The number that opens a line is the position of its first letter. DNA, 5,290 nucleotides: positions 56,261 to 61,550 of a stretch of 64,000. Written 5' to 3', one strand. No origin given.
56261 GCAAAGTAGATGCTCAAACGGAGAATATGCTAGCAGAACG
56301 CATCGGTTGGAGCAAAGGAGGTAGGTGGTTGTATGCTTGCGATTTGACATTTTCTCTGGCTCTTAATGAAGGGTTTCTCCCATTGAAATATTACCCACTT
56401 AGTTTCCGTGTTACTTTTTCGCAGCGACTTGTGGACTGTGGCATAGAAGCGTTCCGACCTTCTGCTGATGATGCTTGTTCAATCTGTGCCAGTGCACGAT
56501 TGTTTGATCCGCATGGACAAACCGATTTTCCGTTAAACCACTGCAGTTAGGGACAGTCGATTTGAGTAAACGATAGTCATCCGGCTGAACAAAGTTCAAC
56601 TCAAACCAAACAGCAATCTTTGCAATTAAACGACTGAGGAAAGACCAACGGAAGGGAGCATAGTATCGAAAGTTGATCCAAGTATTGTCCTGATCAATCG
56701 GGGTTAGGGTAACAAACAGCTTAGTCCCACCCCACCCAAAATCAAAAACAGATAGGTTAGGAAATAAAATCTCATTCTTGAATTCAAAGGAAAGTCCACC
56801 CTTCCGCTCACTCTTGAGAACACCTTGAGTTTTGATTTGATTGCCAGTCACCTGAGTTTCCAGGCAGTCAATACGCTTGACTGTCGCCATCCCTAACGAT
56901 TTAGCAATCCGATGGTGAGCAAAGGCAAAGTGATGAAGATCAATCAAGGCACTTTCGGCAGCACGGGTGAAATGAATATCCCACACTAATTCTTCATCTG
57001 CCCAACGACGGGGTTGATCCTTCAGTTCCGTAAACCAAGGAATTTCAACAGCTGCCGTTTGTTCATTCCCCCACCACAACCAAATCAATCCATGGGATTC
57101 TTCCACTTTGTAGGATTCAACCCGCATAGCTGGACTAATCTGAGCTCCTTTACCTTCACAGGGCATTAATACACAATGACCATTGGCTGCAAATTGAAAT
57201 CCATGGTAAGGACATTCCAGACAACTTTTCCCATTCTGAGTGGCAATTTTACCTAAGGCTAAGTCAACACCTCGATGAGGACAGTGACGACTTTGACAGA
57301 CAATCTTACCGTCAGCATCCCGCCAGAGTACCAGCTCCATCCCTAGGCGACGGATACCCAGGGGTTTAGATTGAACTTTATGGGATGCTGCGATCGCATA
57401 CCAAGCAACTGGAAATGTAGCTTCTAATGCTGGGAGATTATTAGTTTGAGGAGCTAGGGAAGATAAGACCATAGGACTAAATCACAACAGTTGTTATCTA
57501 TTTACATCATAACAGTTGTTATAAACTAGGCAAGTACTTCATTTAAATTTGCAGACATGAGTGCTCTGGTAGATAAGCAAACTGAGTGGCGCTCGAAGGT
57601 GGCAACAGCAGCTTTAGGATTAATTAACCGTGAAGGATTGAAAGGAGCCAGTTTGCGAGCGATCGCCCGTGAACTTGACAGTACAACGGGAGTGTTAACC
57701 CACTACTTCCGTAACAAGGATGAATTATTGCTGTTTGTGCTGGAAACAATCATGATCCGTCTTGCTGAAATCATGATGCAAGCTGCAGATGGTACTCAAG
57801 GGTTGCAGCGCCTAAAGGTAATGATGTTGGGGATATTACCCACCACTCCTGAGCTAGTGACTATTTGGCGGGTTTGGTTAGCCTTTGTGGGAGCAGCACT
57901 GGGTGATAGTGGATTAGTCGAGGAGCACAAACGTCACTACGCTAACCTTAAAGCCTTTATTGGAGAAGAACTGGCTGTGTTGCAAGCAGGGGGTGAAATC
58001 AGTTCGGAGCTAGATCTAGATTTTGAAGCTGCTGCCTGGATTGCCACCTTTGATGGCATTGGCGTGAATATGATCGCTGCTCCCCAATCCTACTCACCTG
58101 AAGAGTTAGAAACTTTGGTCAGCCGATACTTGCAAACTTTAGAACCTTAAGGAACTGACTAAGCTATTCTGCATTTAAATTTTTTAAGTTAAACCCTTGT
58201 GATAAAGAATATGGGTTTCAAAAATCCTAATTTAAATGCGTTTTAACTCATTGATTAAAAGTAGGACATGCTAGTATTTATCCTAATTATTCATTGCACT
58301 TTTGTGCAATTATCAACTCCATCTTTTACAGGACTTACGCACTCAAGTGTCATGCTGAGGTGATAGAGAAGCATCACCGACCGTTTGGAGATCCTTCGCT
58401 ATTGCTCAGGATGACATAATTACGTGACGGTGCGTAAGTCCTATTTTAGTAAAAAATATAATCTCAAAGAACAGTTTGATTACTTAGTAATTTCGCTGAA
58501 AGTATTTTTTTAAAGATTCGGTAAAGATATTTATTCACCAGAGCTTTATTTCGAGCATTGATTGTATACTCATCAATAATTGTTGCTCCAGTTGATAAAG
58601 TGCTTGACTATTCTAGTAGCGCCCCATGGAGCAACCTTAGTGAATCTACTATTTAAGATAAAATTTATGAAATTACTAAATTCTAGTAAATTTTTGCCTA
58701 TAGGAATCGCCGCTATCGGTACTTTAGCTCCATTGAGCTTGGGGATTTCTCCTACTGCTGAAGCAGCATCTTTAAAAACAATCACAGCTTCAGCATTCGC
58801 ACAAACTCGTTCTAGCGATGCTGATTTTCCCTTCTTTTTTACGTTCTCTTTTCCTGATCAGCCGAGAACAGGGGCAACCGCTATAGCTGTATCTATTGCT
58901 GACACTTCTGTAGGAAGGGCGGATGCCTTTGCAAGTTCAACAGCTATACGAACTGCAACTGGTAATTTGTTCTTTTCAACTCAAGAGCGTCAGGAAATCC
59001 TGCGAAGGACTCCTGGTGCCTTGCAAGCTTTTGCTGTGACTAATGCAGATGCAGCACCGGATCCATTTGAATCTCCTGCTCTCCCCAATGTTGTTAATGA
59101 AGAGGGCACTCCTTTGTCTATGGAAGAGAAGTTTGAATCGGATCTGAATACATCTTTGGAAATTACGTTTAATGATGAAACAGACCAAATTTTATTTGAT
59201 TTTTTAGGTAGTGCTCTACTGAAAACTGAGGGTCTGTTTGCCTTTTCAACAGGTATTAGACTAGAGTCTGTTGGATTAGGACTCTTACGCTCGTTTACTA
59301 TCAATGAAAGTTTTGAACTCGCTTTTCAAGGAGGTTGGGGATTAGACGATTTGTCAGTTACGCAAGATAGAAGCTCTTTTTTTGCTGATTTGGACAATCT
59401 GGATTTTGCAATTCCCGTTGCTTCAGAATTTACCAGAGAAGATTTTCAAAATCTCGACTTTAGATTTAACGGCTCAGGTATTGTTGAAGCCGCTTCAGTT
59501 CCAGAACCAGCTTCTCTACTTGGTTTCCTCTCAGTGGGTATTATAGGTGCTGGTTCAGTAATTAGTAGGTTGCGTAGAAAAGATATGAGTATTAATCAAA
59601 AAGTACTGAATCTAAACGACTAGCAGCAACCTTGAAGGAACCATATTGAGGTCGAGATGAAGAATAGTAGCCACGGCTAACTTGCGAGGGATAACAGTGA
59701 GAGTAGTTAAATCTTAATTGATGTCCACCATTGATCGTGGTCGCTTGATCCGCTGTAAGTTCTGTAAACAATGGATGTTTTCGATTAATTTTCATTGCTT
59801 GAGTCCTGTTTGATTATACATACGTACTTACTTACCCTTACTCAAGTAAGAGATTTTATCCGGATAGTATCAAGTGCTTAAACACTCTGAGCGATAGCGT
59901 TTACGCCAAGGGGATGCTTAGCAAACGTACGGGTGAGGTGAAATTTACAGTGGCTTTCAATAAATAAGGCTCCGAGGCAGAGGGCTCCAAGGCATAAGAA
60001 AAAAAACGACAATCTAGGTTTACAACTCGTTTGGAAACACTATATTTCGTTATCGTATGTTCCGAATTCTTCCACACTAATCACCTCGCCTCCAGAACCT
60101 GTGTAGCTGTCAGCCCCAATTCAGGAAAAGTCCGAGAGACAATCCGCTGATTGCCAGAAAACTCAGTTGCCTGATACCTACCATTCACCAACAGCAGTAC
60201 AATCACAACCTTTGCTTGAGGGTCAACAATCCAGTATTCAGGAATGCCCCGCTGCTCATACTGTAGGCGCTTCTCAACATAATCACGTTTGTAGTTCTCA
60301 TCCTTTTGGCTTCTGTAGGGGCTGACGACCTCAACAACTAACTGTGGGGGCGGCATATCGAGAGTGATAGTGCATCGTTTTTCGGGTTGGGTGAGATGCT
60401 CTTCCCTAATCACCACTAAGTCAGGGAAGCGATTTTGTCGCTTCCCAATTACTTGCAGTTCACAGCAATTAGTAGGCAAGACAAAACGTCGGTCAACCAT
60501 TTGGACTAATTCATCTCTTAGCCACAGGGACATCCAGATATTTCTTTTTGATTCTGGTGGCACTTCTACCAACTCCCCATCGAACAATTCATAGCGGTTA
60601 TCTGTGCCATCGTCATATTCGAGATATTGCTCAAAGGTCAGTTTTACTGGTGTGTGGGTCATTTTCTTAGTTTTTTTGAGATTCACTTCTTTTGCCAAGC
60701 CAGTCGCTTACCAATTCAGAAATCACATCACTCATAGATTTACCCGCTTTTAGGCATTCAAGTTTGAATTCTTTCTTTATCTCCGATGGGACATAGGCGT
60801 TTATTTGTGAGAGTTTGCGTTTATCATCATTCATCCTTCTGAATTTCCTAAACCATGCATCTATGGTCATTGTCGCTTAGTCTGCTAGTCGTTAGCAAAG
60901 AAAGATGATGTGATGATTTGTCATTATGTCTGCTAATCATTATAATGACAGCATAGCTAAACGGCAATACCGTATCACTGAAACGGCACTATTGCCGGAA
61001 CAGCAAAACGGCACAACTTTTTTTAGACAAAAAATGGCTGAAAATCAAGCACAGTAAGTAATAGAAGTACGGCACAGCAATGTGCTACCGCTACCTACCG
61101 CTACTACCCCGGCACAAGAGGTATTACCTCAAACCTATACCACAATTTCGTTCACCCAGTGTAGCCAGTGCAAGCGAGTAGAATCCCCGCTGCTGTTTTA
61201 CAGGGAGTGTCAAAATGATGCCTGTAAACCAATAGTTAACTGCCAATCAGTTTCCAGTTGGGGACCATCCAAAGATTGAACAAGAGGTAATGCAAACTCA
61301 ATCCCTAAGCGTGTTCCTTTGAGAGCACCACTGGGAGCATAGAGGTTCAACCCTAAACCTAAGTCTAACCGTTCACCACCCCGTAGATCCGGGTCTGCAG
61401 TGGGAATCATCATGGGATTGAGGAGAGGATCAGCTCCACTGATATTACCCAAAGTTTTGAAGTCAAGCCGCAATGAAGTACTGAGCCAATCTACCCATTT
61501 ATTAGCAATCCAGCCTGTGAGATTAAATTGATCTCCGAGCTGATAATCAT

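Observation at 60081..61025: RHH protein translationally coupled to a Uma2 nuclease, preceded by palindromic operators and three iteron-like direct repeats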

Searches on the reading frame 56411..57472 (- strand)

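Call 99: search_protein_families(library=pfam, proteins=[window:56411-57472:-], max_evalue=0.001)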
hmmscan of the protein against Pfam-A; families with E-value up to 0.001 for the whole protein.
window:56411-57472:- (353 aa): 1 family
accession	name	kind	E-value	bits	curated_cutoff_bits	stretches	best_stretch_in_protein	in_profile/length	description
PF00355.32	Rieske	-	2.4e-21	75.9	20.3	1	24-108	2-83/88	Rieske [2Fe-2S] domain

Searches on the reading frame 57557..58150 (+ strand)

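Call 99: search_protein_families(library=pfam, proteins=[window:57557-58150:+], max_evalue=0.001)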
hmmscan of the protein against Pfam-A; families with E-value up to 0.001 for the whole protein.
window:57557-58150:+ (197 aa): 2 families
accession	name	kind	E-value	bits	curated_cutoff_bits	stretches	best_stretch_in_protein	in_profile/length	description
PF13977.11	TetR_C_6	-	1e-19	71.2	27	1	84-195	3-113/115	BetI-type transcriptional repressor, C-terminal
PF00440.29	TetR_N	-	1.7e-09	37.7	24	1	18-59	4-45/47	Bacterial regulatory proteins, tetR family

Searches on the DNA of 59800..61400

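Call 55: search_rna_families(source=window, start=59800, end=61400, threshold=evalue, max_evalue=1)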
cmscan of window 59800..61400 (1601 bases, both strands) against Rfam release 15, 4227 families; matches with E-value up to 1: 1.
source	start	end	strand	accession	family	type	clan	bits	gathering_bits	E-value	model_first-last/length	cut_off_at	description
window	60661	60695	-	RF00522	PreQ1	Cis-reg; riboswitch;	-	23.4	39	0.052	1-45/45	no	PreQ1 (pre queuosine) riboswitch aptamer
